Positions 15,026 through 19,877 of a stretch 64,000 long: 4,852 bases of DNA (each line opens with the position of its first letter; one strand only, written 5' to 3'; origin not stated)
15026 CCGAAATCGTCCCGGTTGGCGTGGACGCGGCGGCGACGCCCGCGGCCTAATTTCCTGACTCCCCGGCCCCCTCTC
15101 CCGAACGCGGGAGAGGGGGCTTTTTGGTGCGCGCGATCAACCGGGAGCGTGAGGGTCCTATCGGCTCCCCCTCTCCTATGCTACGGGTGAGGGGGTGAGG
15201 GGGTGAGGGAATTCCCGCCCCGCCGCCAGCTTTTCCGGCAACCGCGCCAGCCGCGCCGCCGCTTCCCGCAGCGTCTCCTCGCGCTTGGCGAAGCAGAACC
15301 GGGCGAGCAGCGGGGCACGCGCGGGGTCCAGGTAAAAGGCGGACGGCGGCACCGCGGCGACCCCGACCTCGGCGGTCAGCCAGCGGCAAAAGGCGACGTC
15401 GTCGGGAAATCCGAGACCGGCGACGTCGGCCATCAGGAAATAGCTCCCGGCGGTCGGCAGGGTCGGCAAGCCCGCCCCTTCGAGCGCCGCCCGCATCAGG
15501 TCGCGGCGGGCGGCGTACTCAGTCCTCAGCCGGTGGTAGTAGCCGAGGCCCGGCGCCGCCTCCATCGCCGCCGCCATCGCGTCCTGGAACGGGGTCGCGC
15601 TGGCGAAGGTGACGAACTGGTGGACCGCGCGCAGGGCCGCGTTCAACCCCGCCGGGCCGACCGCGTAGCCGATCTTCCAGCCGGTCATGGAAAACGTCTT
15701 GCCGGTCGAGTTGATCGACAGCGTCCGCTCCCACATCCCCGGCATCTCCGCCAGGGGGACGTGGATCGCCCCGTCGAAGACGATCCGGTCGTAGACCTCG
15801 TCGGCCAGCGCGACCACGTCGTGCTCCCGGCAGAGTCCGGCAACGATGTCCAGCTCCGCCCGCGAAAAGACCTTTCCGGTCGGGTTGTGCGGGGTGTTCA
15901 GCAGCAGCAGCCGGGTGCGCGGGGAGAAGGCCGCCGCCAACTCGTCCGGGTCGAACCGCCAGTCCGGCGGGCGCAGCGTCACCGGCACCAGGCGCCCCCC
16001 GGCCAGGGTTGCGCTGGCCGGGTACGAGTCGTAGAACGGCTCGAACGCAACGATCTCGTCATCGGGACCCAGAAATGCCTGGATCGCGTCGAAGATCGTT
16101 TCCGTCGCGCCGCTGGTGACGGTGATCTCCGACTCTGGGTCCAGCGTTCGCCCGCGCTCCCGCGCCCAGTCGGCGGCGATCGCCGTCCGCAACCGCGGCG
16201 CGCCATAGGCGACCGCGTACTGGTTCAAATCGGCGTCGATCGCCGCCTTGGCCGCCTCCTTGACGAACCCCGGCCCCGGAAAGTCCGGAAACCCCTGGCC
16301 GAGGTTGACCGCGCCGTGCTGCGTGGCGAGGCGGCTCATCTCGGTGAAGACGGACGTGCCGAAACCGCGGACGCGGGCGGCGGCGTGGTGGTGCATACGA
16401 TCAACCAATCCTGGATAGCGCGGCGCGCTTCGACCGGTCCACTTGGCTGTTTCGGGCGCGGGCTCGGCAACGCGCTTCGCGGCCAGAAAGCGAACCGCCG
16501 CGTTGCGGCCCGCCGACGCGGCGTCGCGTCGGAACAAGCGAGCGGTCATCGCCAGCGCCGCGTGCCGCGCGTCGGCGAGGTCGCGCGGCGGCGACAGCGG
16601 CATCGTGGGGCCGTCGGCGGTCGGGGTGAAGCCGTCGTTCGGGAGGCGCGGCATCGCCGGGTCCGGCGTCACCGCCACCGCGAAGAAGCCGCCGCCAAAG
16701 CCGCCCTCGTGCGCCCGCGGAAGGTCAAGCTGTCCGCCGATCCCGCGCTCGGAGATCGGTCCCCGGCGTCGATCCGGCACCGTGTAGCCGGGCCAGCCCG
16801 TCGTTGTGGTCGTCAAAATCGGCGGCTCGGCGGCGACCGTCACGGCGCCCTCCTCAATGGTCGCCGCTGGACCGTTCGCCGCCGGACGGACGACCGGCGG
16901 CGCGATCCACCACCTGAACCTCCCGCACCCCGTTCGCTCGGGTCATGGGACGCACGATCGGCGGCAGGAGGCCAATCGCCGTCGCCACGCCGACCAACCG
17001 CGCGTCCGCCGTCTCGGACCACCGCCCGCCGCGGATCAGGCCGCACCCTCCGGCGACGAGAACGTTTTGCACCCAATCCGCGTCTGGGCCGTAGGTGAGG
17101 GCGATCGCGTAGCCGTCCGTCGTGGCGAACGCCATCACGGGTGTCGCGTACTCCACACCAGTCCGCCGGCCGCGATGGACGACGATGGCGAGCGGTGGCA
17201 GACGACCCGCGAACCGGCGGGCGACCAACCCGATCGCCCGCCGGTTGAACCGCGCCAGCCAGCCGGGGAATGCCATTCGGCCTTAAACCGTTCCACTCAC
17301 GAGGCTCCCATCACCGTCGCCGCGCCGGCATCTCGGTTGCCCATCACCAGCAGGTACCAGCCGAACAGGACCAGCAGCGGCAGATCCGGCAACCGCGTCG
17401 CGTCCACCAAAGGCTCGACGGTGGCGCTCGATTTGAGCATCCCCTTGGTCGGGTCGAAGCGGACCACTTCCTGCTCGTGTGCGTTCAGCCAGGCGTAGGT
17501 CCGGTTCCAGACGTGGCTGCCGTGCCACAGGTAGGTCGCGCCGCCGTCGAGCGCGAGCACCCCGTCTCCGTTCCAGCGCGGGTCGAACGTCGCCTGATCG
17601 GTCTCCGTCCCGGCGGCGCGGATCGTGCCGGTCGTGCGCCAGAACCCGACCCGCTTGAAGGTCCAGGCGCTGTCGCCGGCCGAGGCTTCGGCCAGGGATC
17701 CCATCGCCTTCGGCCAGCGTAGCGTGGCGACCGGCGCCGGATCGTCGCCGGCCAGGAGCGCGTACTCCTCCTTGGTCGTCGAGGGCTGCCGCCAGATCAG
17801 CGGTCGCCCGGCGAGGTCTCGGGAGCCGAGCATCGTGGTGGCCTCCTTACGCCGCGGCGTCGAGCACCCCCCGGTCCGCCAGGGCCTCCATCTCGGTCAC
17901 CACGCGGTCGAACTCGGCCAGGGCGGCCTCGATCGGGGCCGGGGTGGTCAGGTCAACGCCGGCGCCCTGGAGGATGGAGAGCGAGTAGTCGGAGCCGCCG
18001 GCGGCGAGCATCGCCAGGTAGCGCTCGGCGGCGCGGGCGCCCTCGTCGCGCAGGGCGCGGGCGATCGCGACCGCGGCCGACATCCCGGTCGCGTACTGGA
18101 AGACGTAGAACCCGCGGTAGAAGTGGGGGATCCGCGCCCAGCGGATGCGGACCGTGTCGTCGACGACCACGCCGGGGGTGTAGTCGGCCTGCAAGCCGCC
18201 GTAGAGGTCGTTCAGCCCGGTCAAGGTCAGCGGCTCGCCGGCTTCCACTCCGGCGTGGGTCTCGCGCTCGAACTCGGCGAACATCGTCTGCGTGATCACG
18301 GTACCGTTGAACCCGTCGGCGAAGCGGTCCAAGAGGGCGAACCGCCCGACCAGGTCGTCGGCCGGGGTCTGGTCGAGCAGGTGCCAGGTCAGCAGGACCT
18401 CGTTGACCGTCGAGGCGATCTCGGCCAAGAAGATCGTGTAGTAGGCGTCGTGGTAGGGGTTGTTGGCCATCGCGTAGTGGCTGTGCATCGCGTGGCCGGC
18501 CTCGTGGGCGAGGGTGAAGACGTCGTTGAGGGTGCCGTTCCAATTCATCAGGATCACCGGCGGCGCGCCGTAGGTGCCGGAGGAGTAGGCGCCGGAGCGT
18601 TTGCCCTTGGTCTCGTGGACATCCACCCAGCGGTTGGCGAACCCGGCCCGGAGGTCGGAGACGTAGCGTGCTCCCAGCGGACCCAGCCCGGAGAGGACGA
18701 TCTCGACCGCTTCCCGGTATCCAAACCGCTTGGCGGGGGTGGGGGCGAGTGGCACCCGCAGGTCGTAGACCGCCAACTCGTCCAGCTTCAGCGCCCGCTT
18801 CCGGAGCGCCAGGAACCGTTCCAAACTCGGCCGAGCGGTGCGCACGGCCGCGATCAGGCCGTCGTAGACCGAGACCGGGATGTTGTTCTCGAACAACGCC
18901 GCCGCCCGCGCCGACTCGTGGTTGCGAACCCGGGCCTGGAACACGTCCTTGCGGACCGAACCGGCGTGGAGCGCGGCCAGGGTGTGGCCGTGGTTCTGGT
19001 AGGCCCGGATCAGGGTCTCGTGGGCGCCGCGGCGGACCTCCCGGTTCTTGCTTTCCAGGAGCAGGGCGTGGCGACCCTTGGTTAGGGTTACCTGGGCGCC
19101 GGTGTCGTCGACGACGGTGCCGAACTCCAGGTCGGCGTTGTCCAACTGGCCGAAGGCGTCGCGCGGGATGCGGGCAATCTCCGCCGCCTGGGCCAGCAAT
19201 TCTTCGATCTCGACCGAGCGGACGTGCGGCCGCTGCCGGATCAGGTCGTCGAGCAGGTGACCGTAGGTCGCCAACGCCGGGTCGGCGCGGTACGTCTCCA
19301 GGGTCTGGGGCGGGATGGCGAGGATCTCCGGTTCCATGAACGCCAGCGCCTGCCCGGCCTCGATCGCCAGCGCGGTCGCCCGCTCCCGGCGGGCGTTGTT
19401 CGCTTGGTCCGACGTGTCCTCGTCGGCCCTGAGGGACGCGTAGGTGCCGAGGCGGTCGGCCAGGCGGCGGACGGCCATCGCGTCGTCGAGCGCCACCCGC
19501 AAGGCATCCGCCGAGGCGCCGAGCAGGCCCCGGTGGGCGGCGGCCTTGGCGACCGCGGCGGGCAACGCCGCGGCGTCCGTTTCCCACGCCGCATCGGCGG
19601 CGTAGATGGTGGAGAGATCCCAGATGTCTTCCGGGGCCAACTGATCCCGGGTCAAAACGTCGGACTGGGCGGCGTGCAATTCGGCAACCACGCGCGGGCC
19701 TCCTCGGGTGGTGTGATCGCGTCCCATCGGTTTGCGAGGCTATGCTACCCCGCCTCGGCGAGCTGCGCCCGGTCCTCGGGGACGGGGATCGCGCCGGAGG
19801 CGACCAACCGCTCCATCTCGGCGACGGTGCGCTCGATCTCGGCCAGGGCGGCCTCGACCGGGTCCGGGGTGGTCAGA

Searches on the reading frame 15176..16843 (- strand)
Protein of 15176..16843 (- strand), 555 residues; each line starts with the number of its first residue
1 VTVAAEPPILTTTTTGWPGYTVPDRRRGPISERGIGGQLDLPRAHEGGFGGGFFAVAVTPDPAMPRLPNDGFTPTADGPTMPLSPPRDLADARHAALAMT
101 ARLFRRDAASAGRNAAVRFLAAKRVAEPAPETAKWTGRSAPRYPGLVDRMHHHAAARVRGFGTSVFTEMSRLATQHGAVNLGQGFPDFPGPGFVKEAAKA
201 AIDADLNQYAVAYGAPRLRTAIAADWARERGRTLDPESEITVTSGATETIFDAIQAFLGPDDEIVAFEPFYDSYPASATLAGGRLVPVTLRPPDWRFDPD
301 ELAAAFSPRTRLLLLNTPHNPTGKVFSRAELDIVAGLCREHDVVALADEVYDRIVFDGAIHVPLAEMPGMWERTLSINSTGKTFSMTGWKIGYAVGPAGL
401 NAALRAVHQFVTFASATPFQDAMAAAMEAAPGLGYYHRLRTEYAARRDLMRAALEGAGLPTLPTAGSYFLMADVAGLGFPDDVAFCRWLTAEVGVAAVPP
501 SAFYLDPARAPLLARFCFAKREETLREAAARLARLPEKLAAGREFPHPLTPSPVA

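Call 37: search_protein_families(library=pfam, proteins=[window:15176-16843:-], max_evalue=0.0001)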
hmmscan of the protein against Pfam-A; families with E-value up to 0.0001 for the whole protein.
window:15176-16843:- (555 aa): 1 family
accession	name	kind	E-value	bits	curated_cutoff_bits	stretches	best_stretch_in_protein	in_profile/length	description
PF00155.27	Aminotran_1_2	-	4.7e-61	207.4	19.7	1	179-532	4-361/361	Aminotransferase class I and II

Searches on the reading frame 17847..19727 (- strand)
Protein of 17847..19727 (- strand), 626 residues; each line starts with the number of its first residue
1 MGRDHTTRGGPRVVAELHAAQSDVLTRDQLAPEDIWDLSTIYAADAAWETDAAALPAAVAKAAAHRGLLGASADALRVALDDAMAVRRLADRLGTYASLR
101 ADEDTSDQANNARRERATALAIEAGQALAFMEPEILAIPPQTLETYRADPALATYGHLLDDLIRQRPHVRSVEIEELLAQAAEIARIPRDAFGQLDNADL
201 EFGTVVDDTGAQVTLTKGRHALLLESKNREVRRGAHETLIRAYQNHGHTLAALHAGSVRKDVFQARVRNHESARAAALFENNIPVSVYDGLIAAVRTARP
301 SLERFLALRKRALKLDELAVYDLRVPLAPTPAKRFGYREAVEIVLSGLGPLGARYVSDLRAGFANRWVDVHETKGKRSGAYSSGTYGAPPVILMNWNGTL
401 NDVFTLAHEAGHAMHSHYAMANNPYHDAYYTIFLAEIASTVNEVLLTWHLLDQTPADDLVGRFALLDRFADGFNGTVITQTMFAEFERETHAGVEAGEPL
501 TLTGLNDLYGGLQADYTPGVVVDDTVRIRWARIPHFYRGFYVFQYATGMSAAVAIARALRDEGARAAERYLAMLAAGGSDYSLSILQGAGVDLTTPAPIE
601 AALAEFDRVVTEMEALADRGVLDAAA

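Call 38: search_protein_families(library=pfam, proteins=[window:17847-19727:-], max_evalue=0.0001)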
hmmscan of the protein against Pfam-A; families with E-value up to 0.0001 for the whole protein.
window:17847-19727:- (626 aa): 2 families
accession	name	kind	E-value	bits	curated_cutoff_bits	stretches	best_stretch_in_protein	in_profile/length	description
PF01432.26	Peptidase_M3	-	1.6e-64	219.4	27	1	222-604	1-456/457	Peptidase family M3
PF08439.15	Peptidase_M3_N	-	1.9e-18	66.9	25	1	134-202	1-70/70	Oligopeptidase F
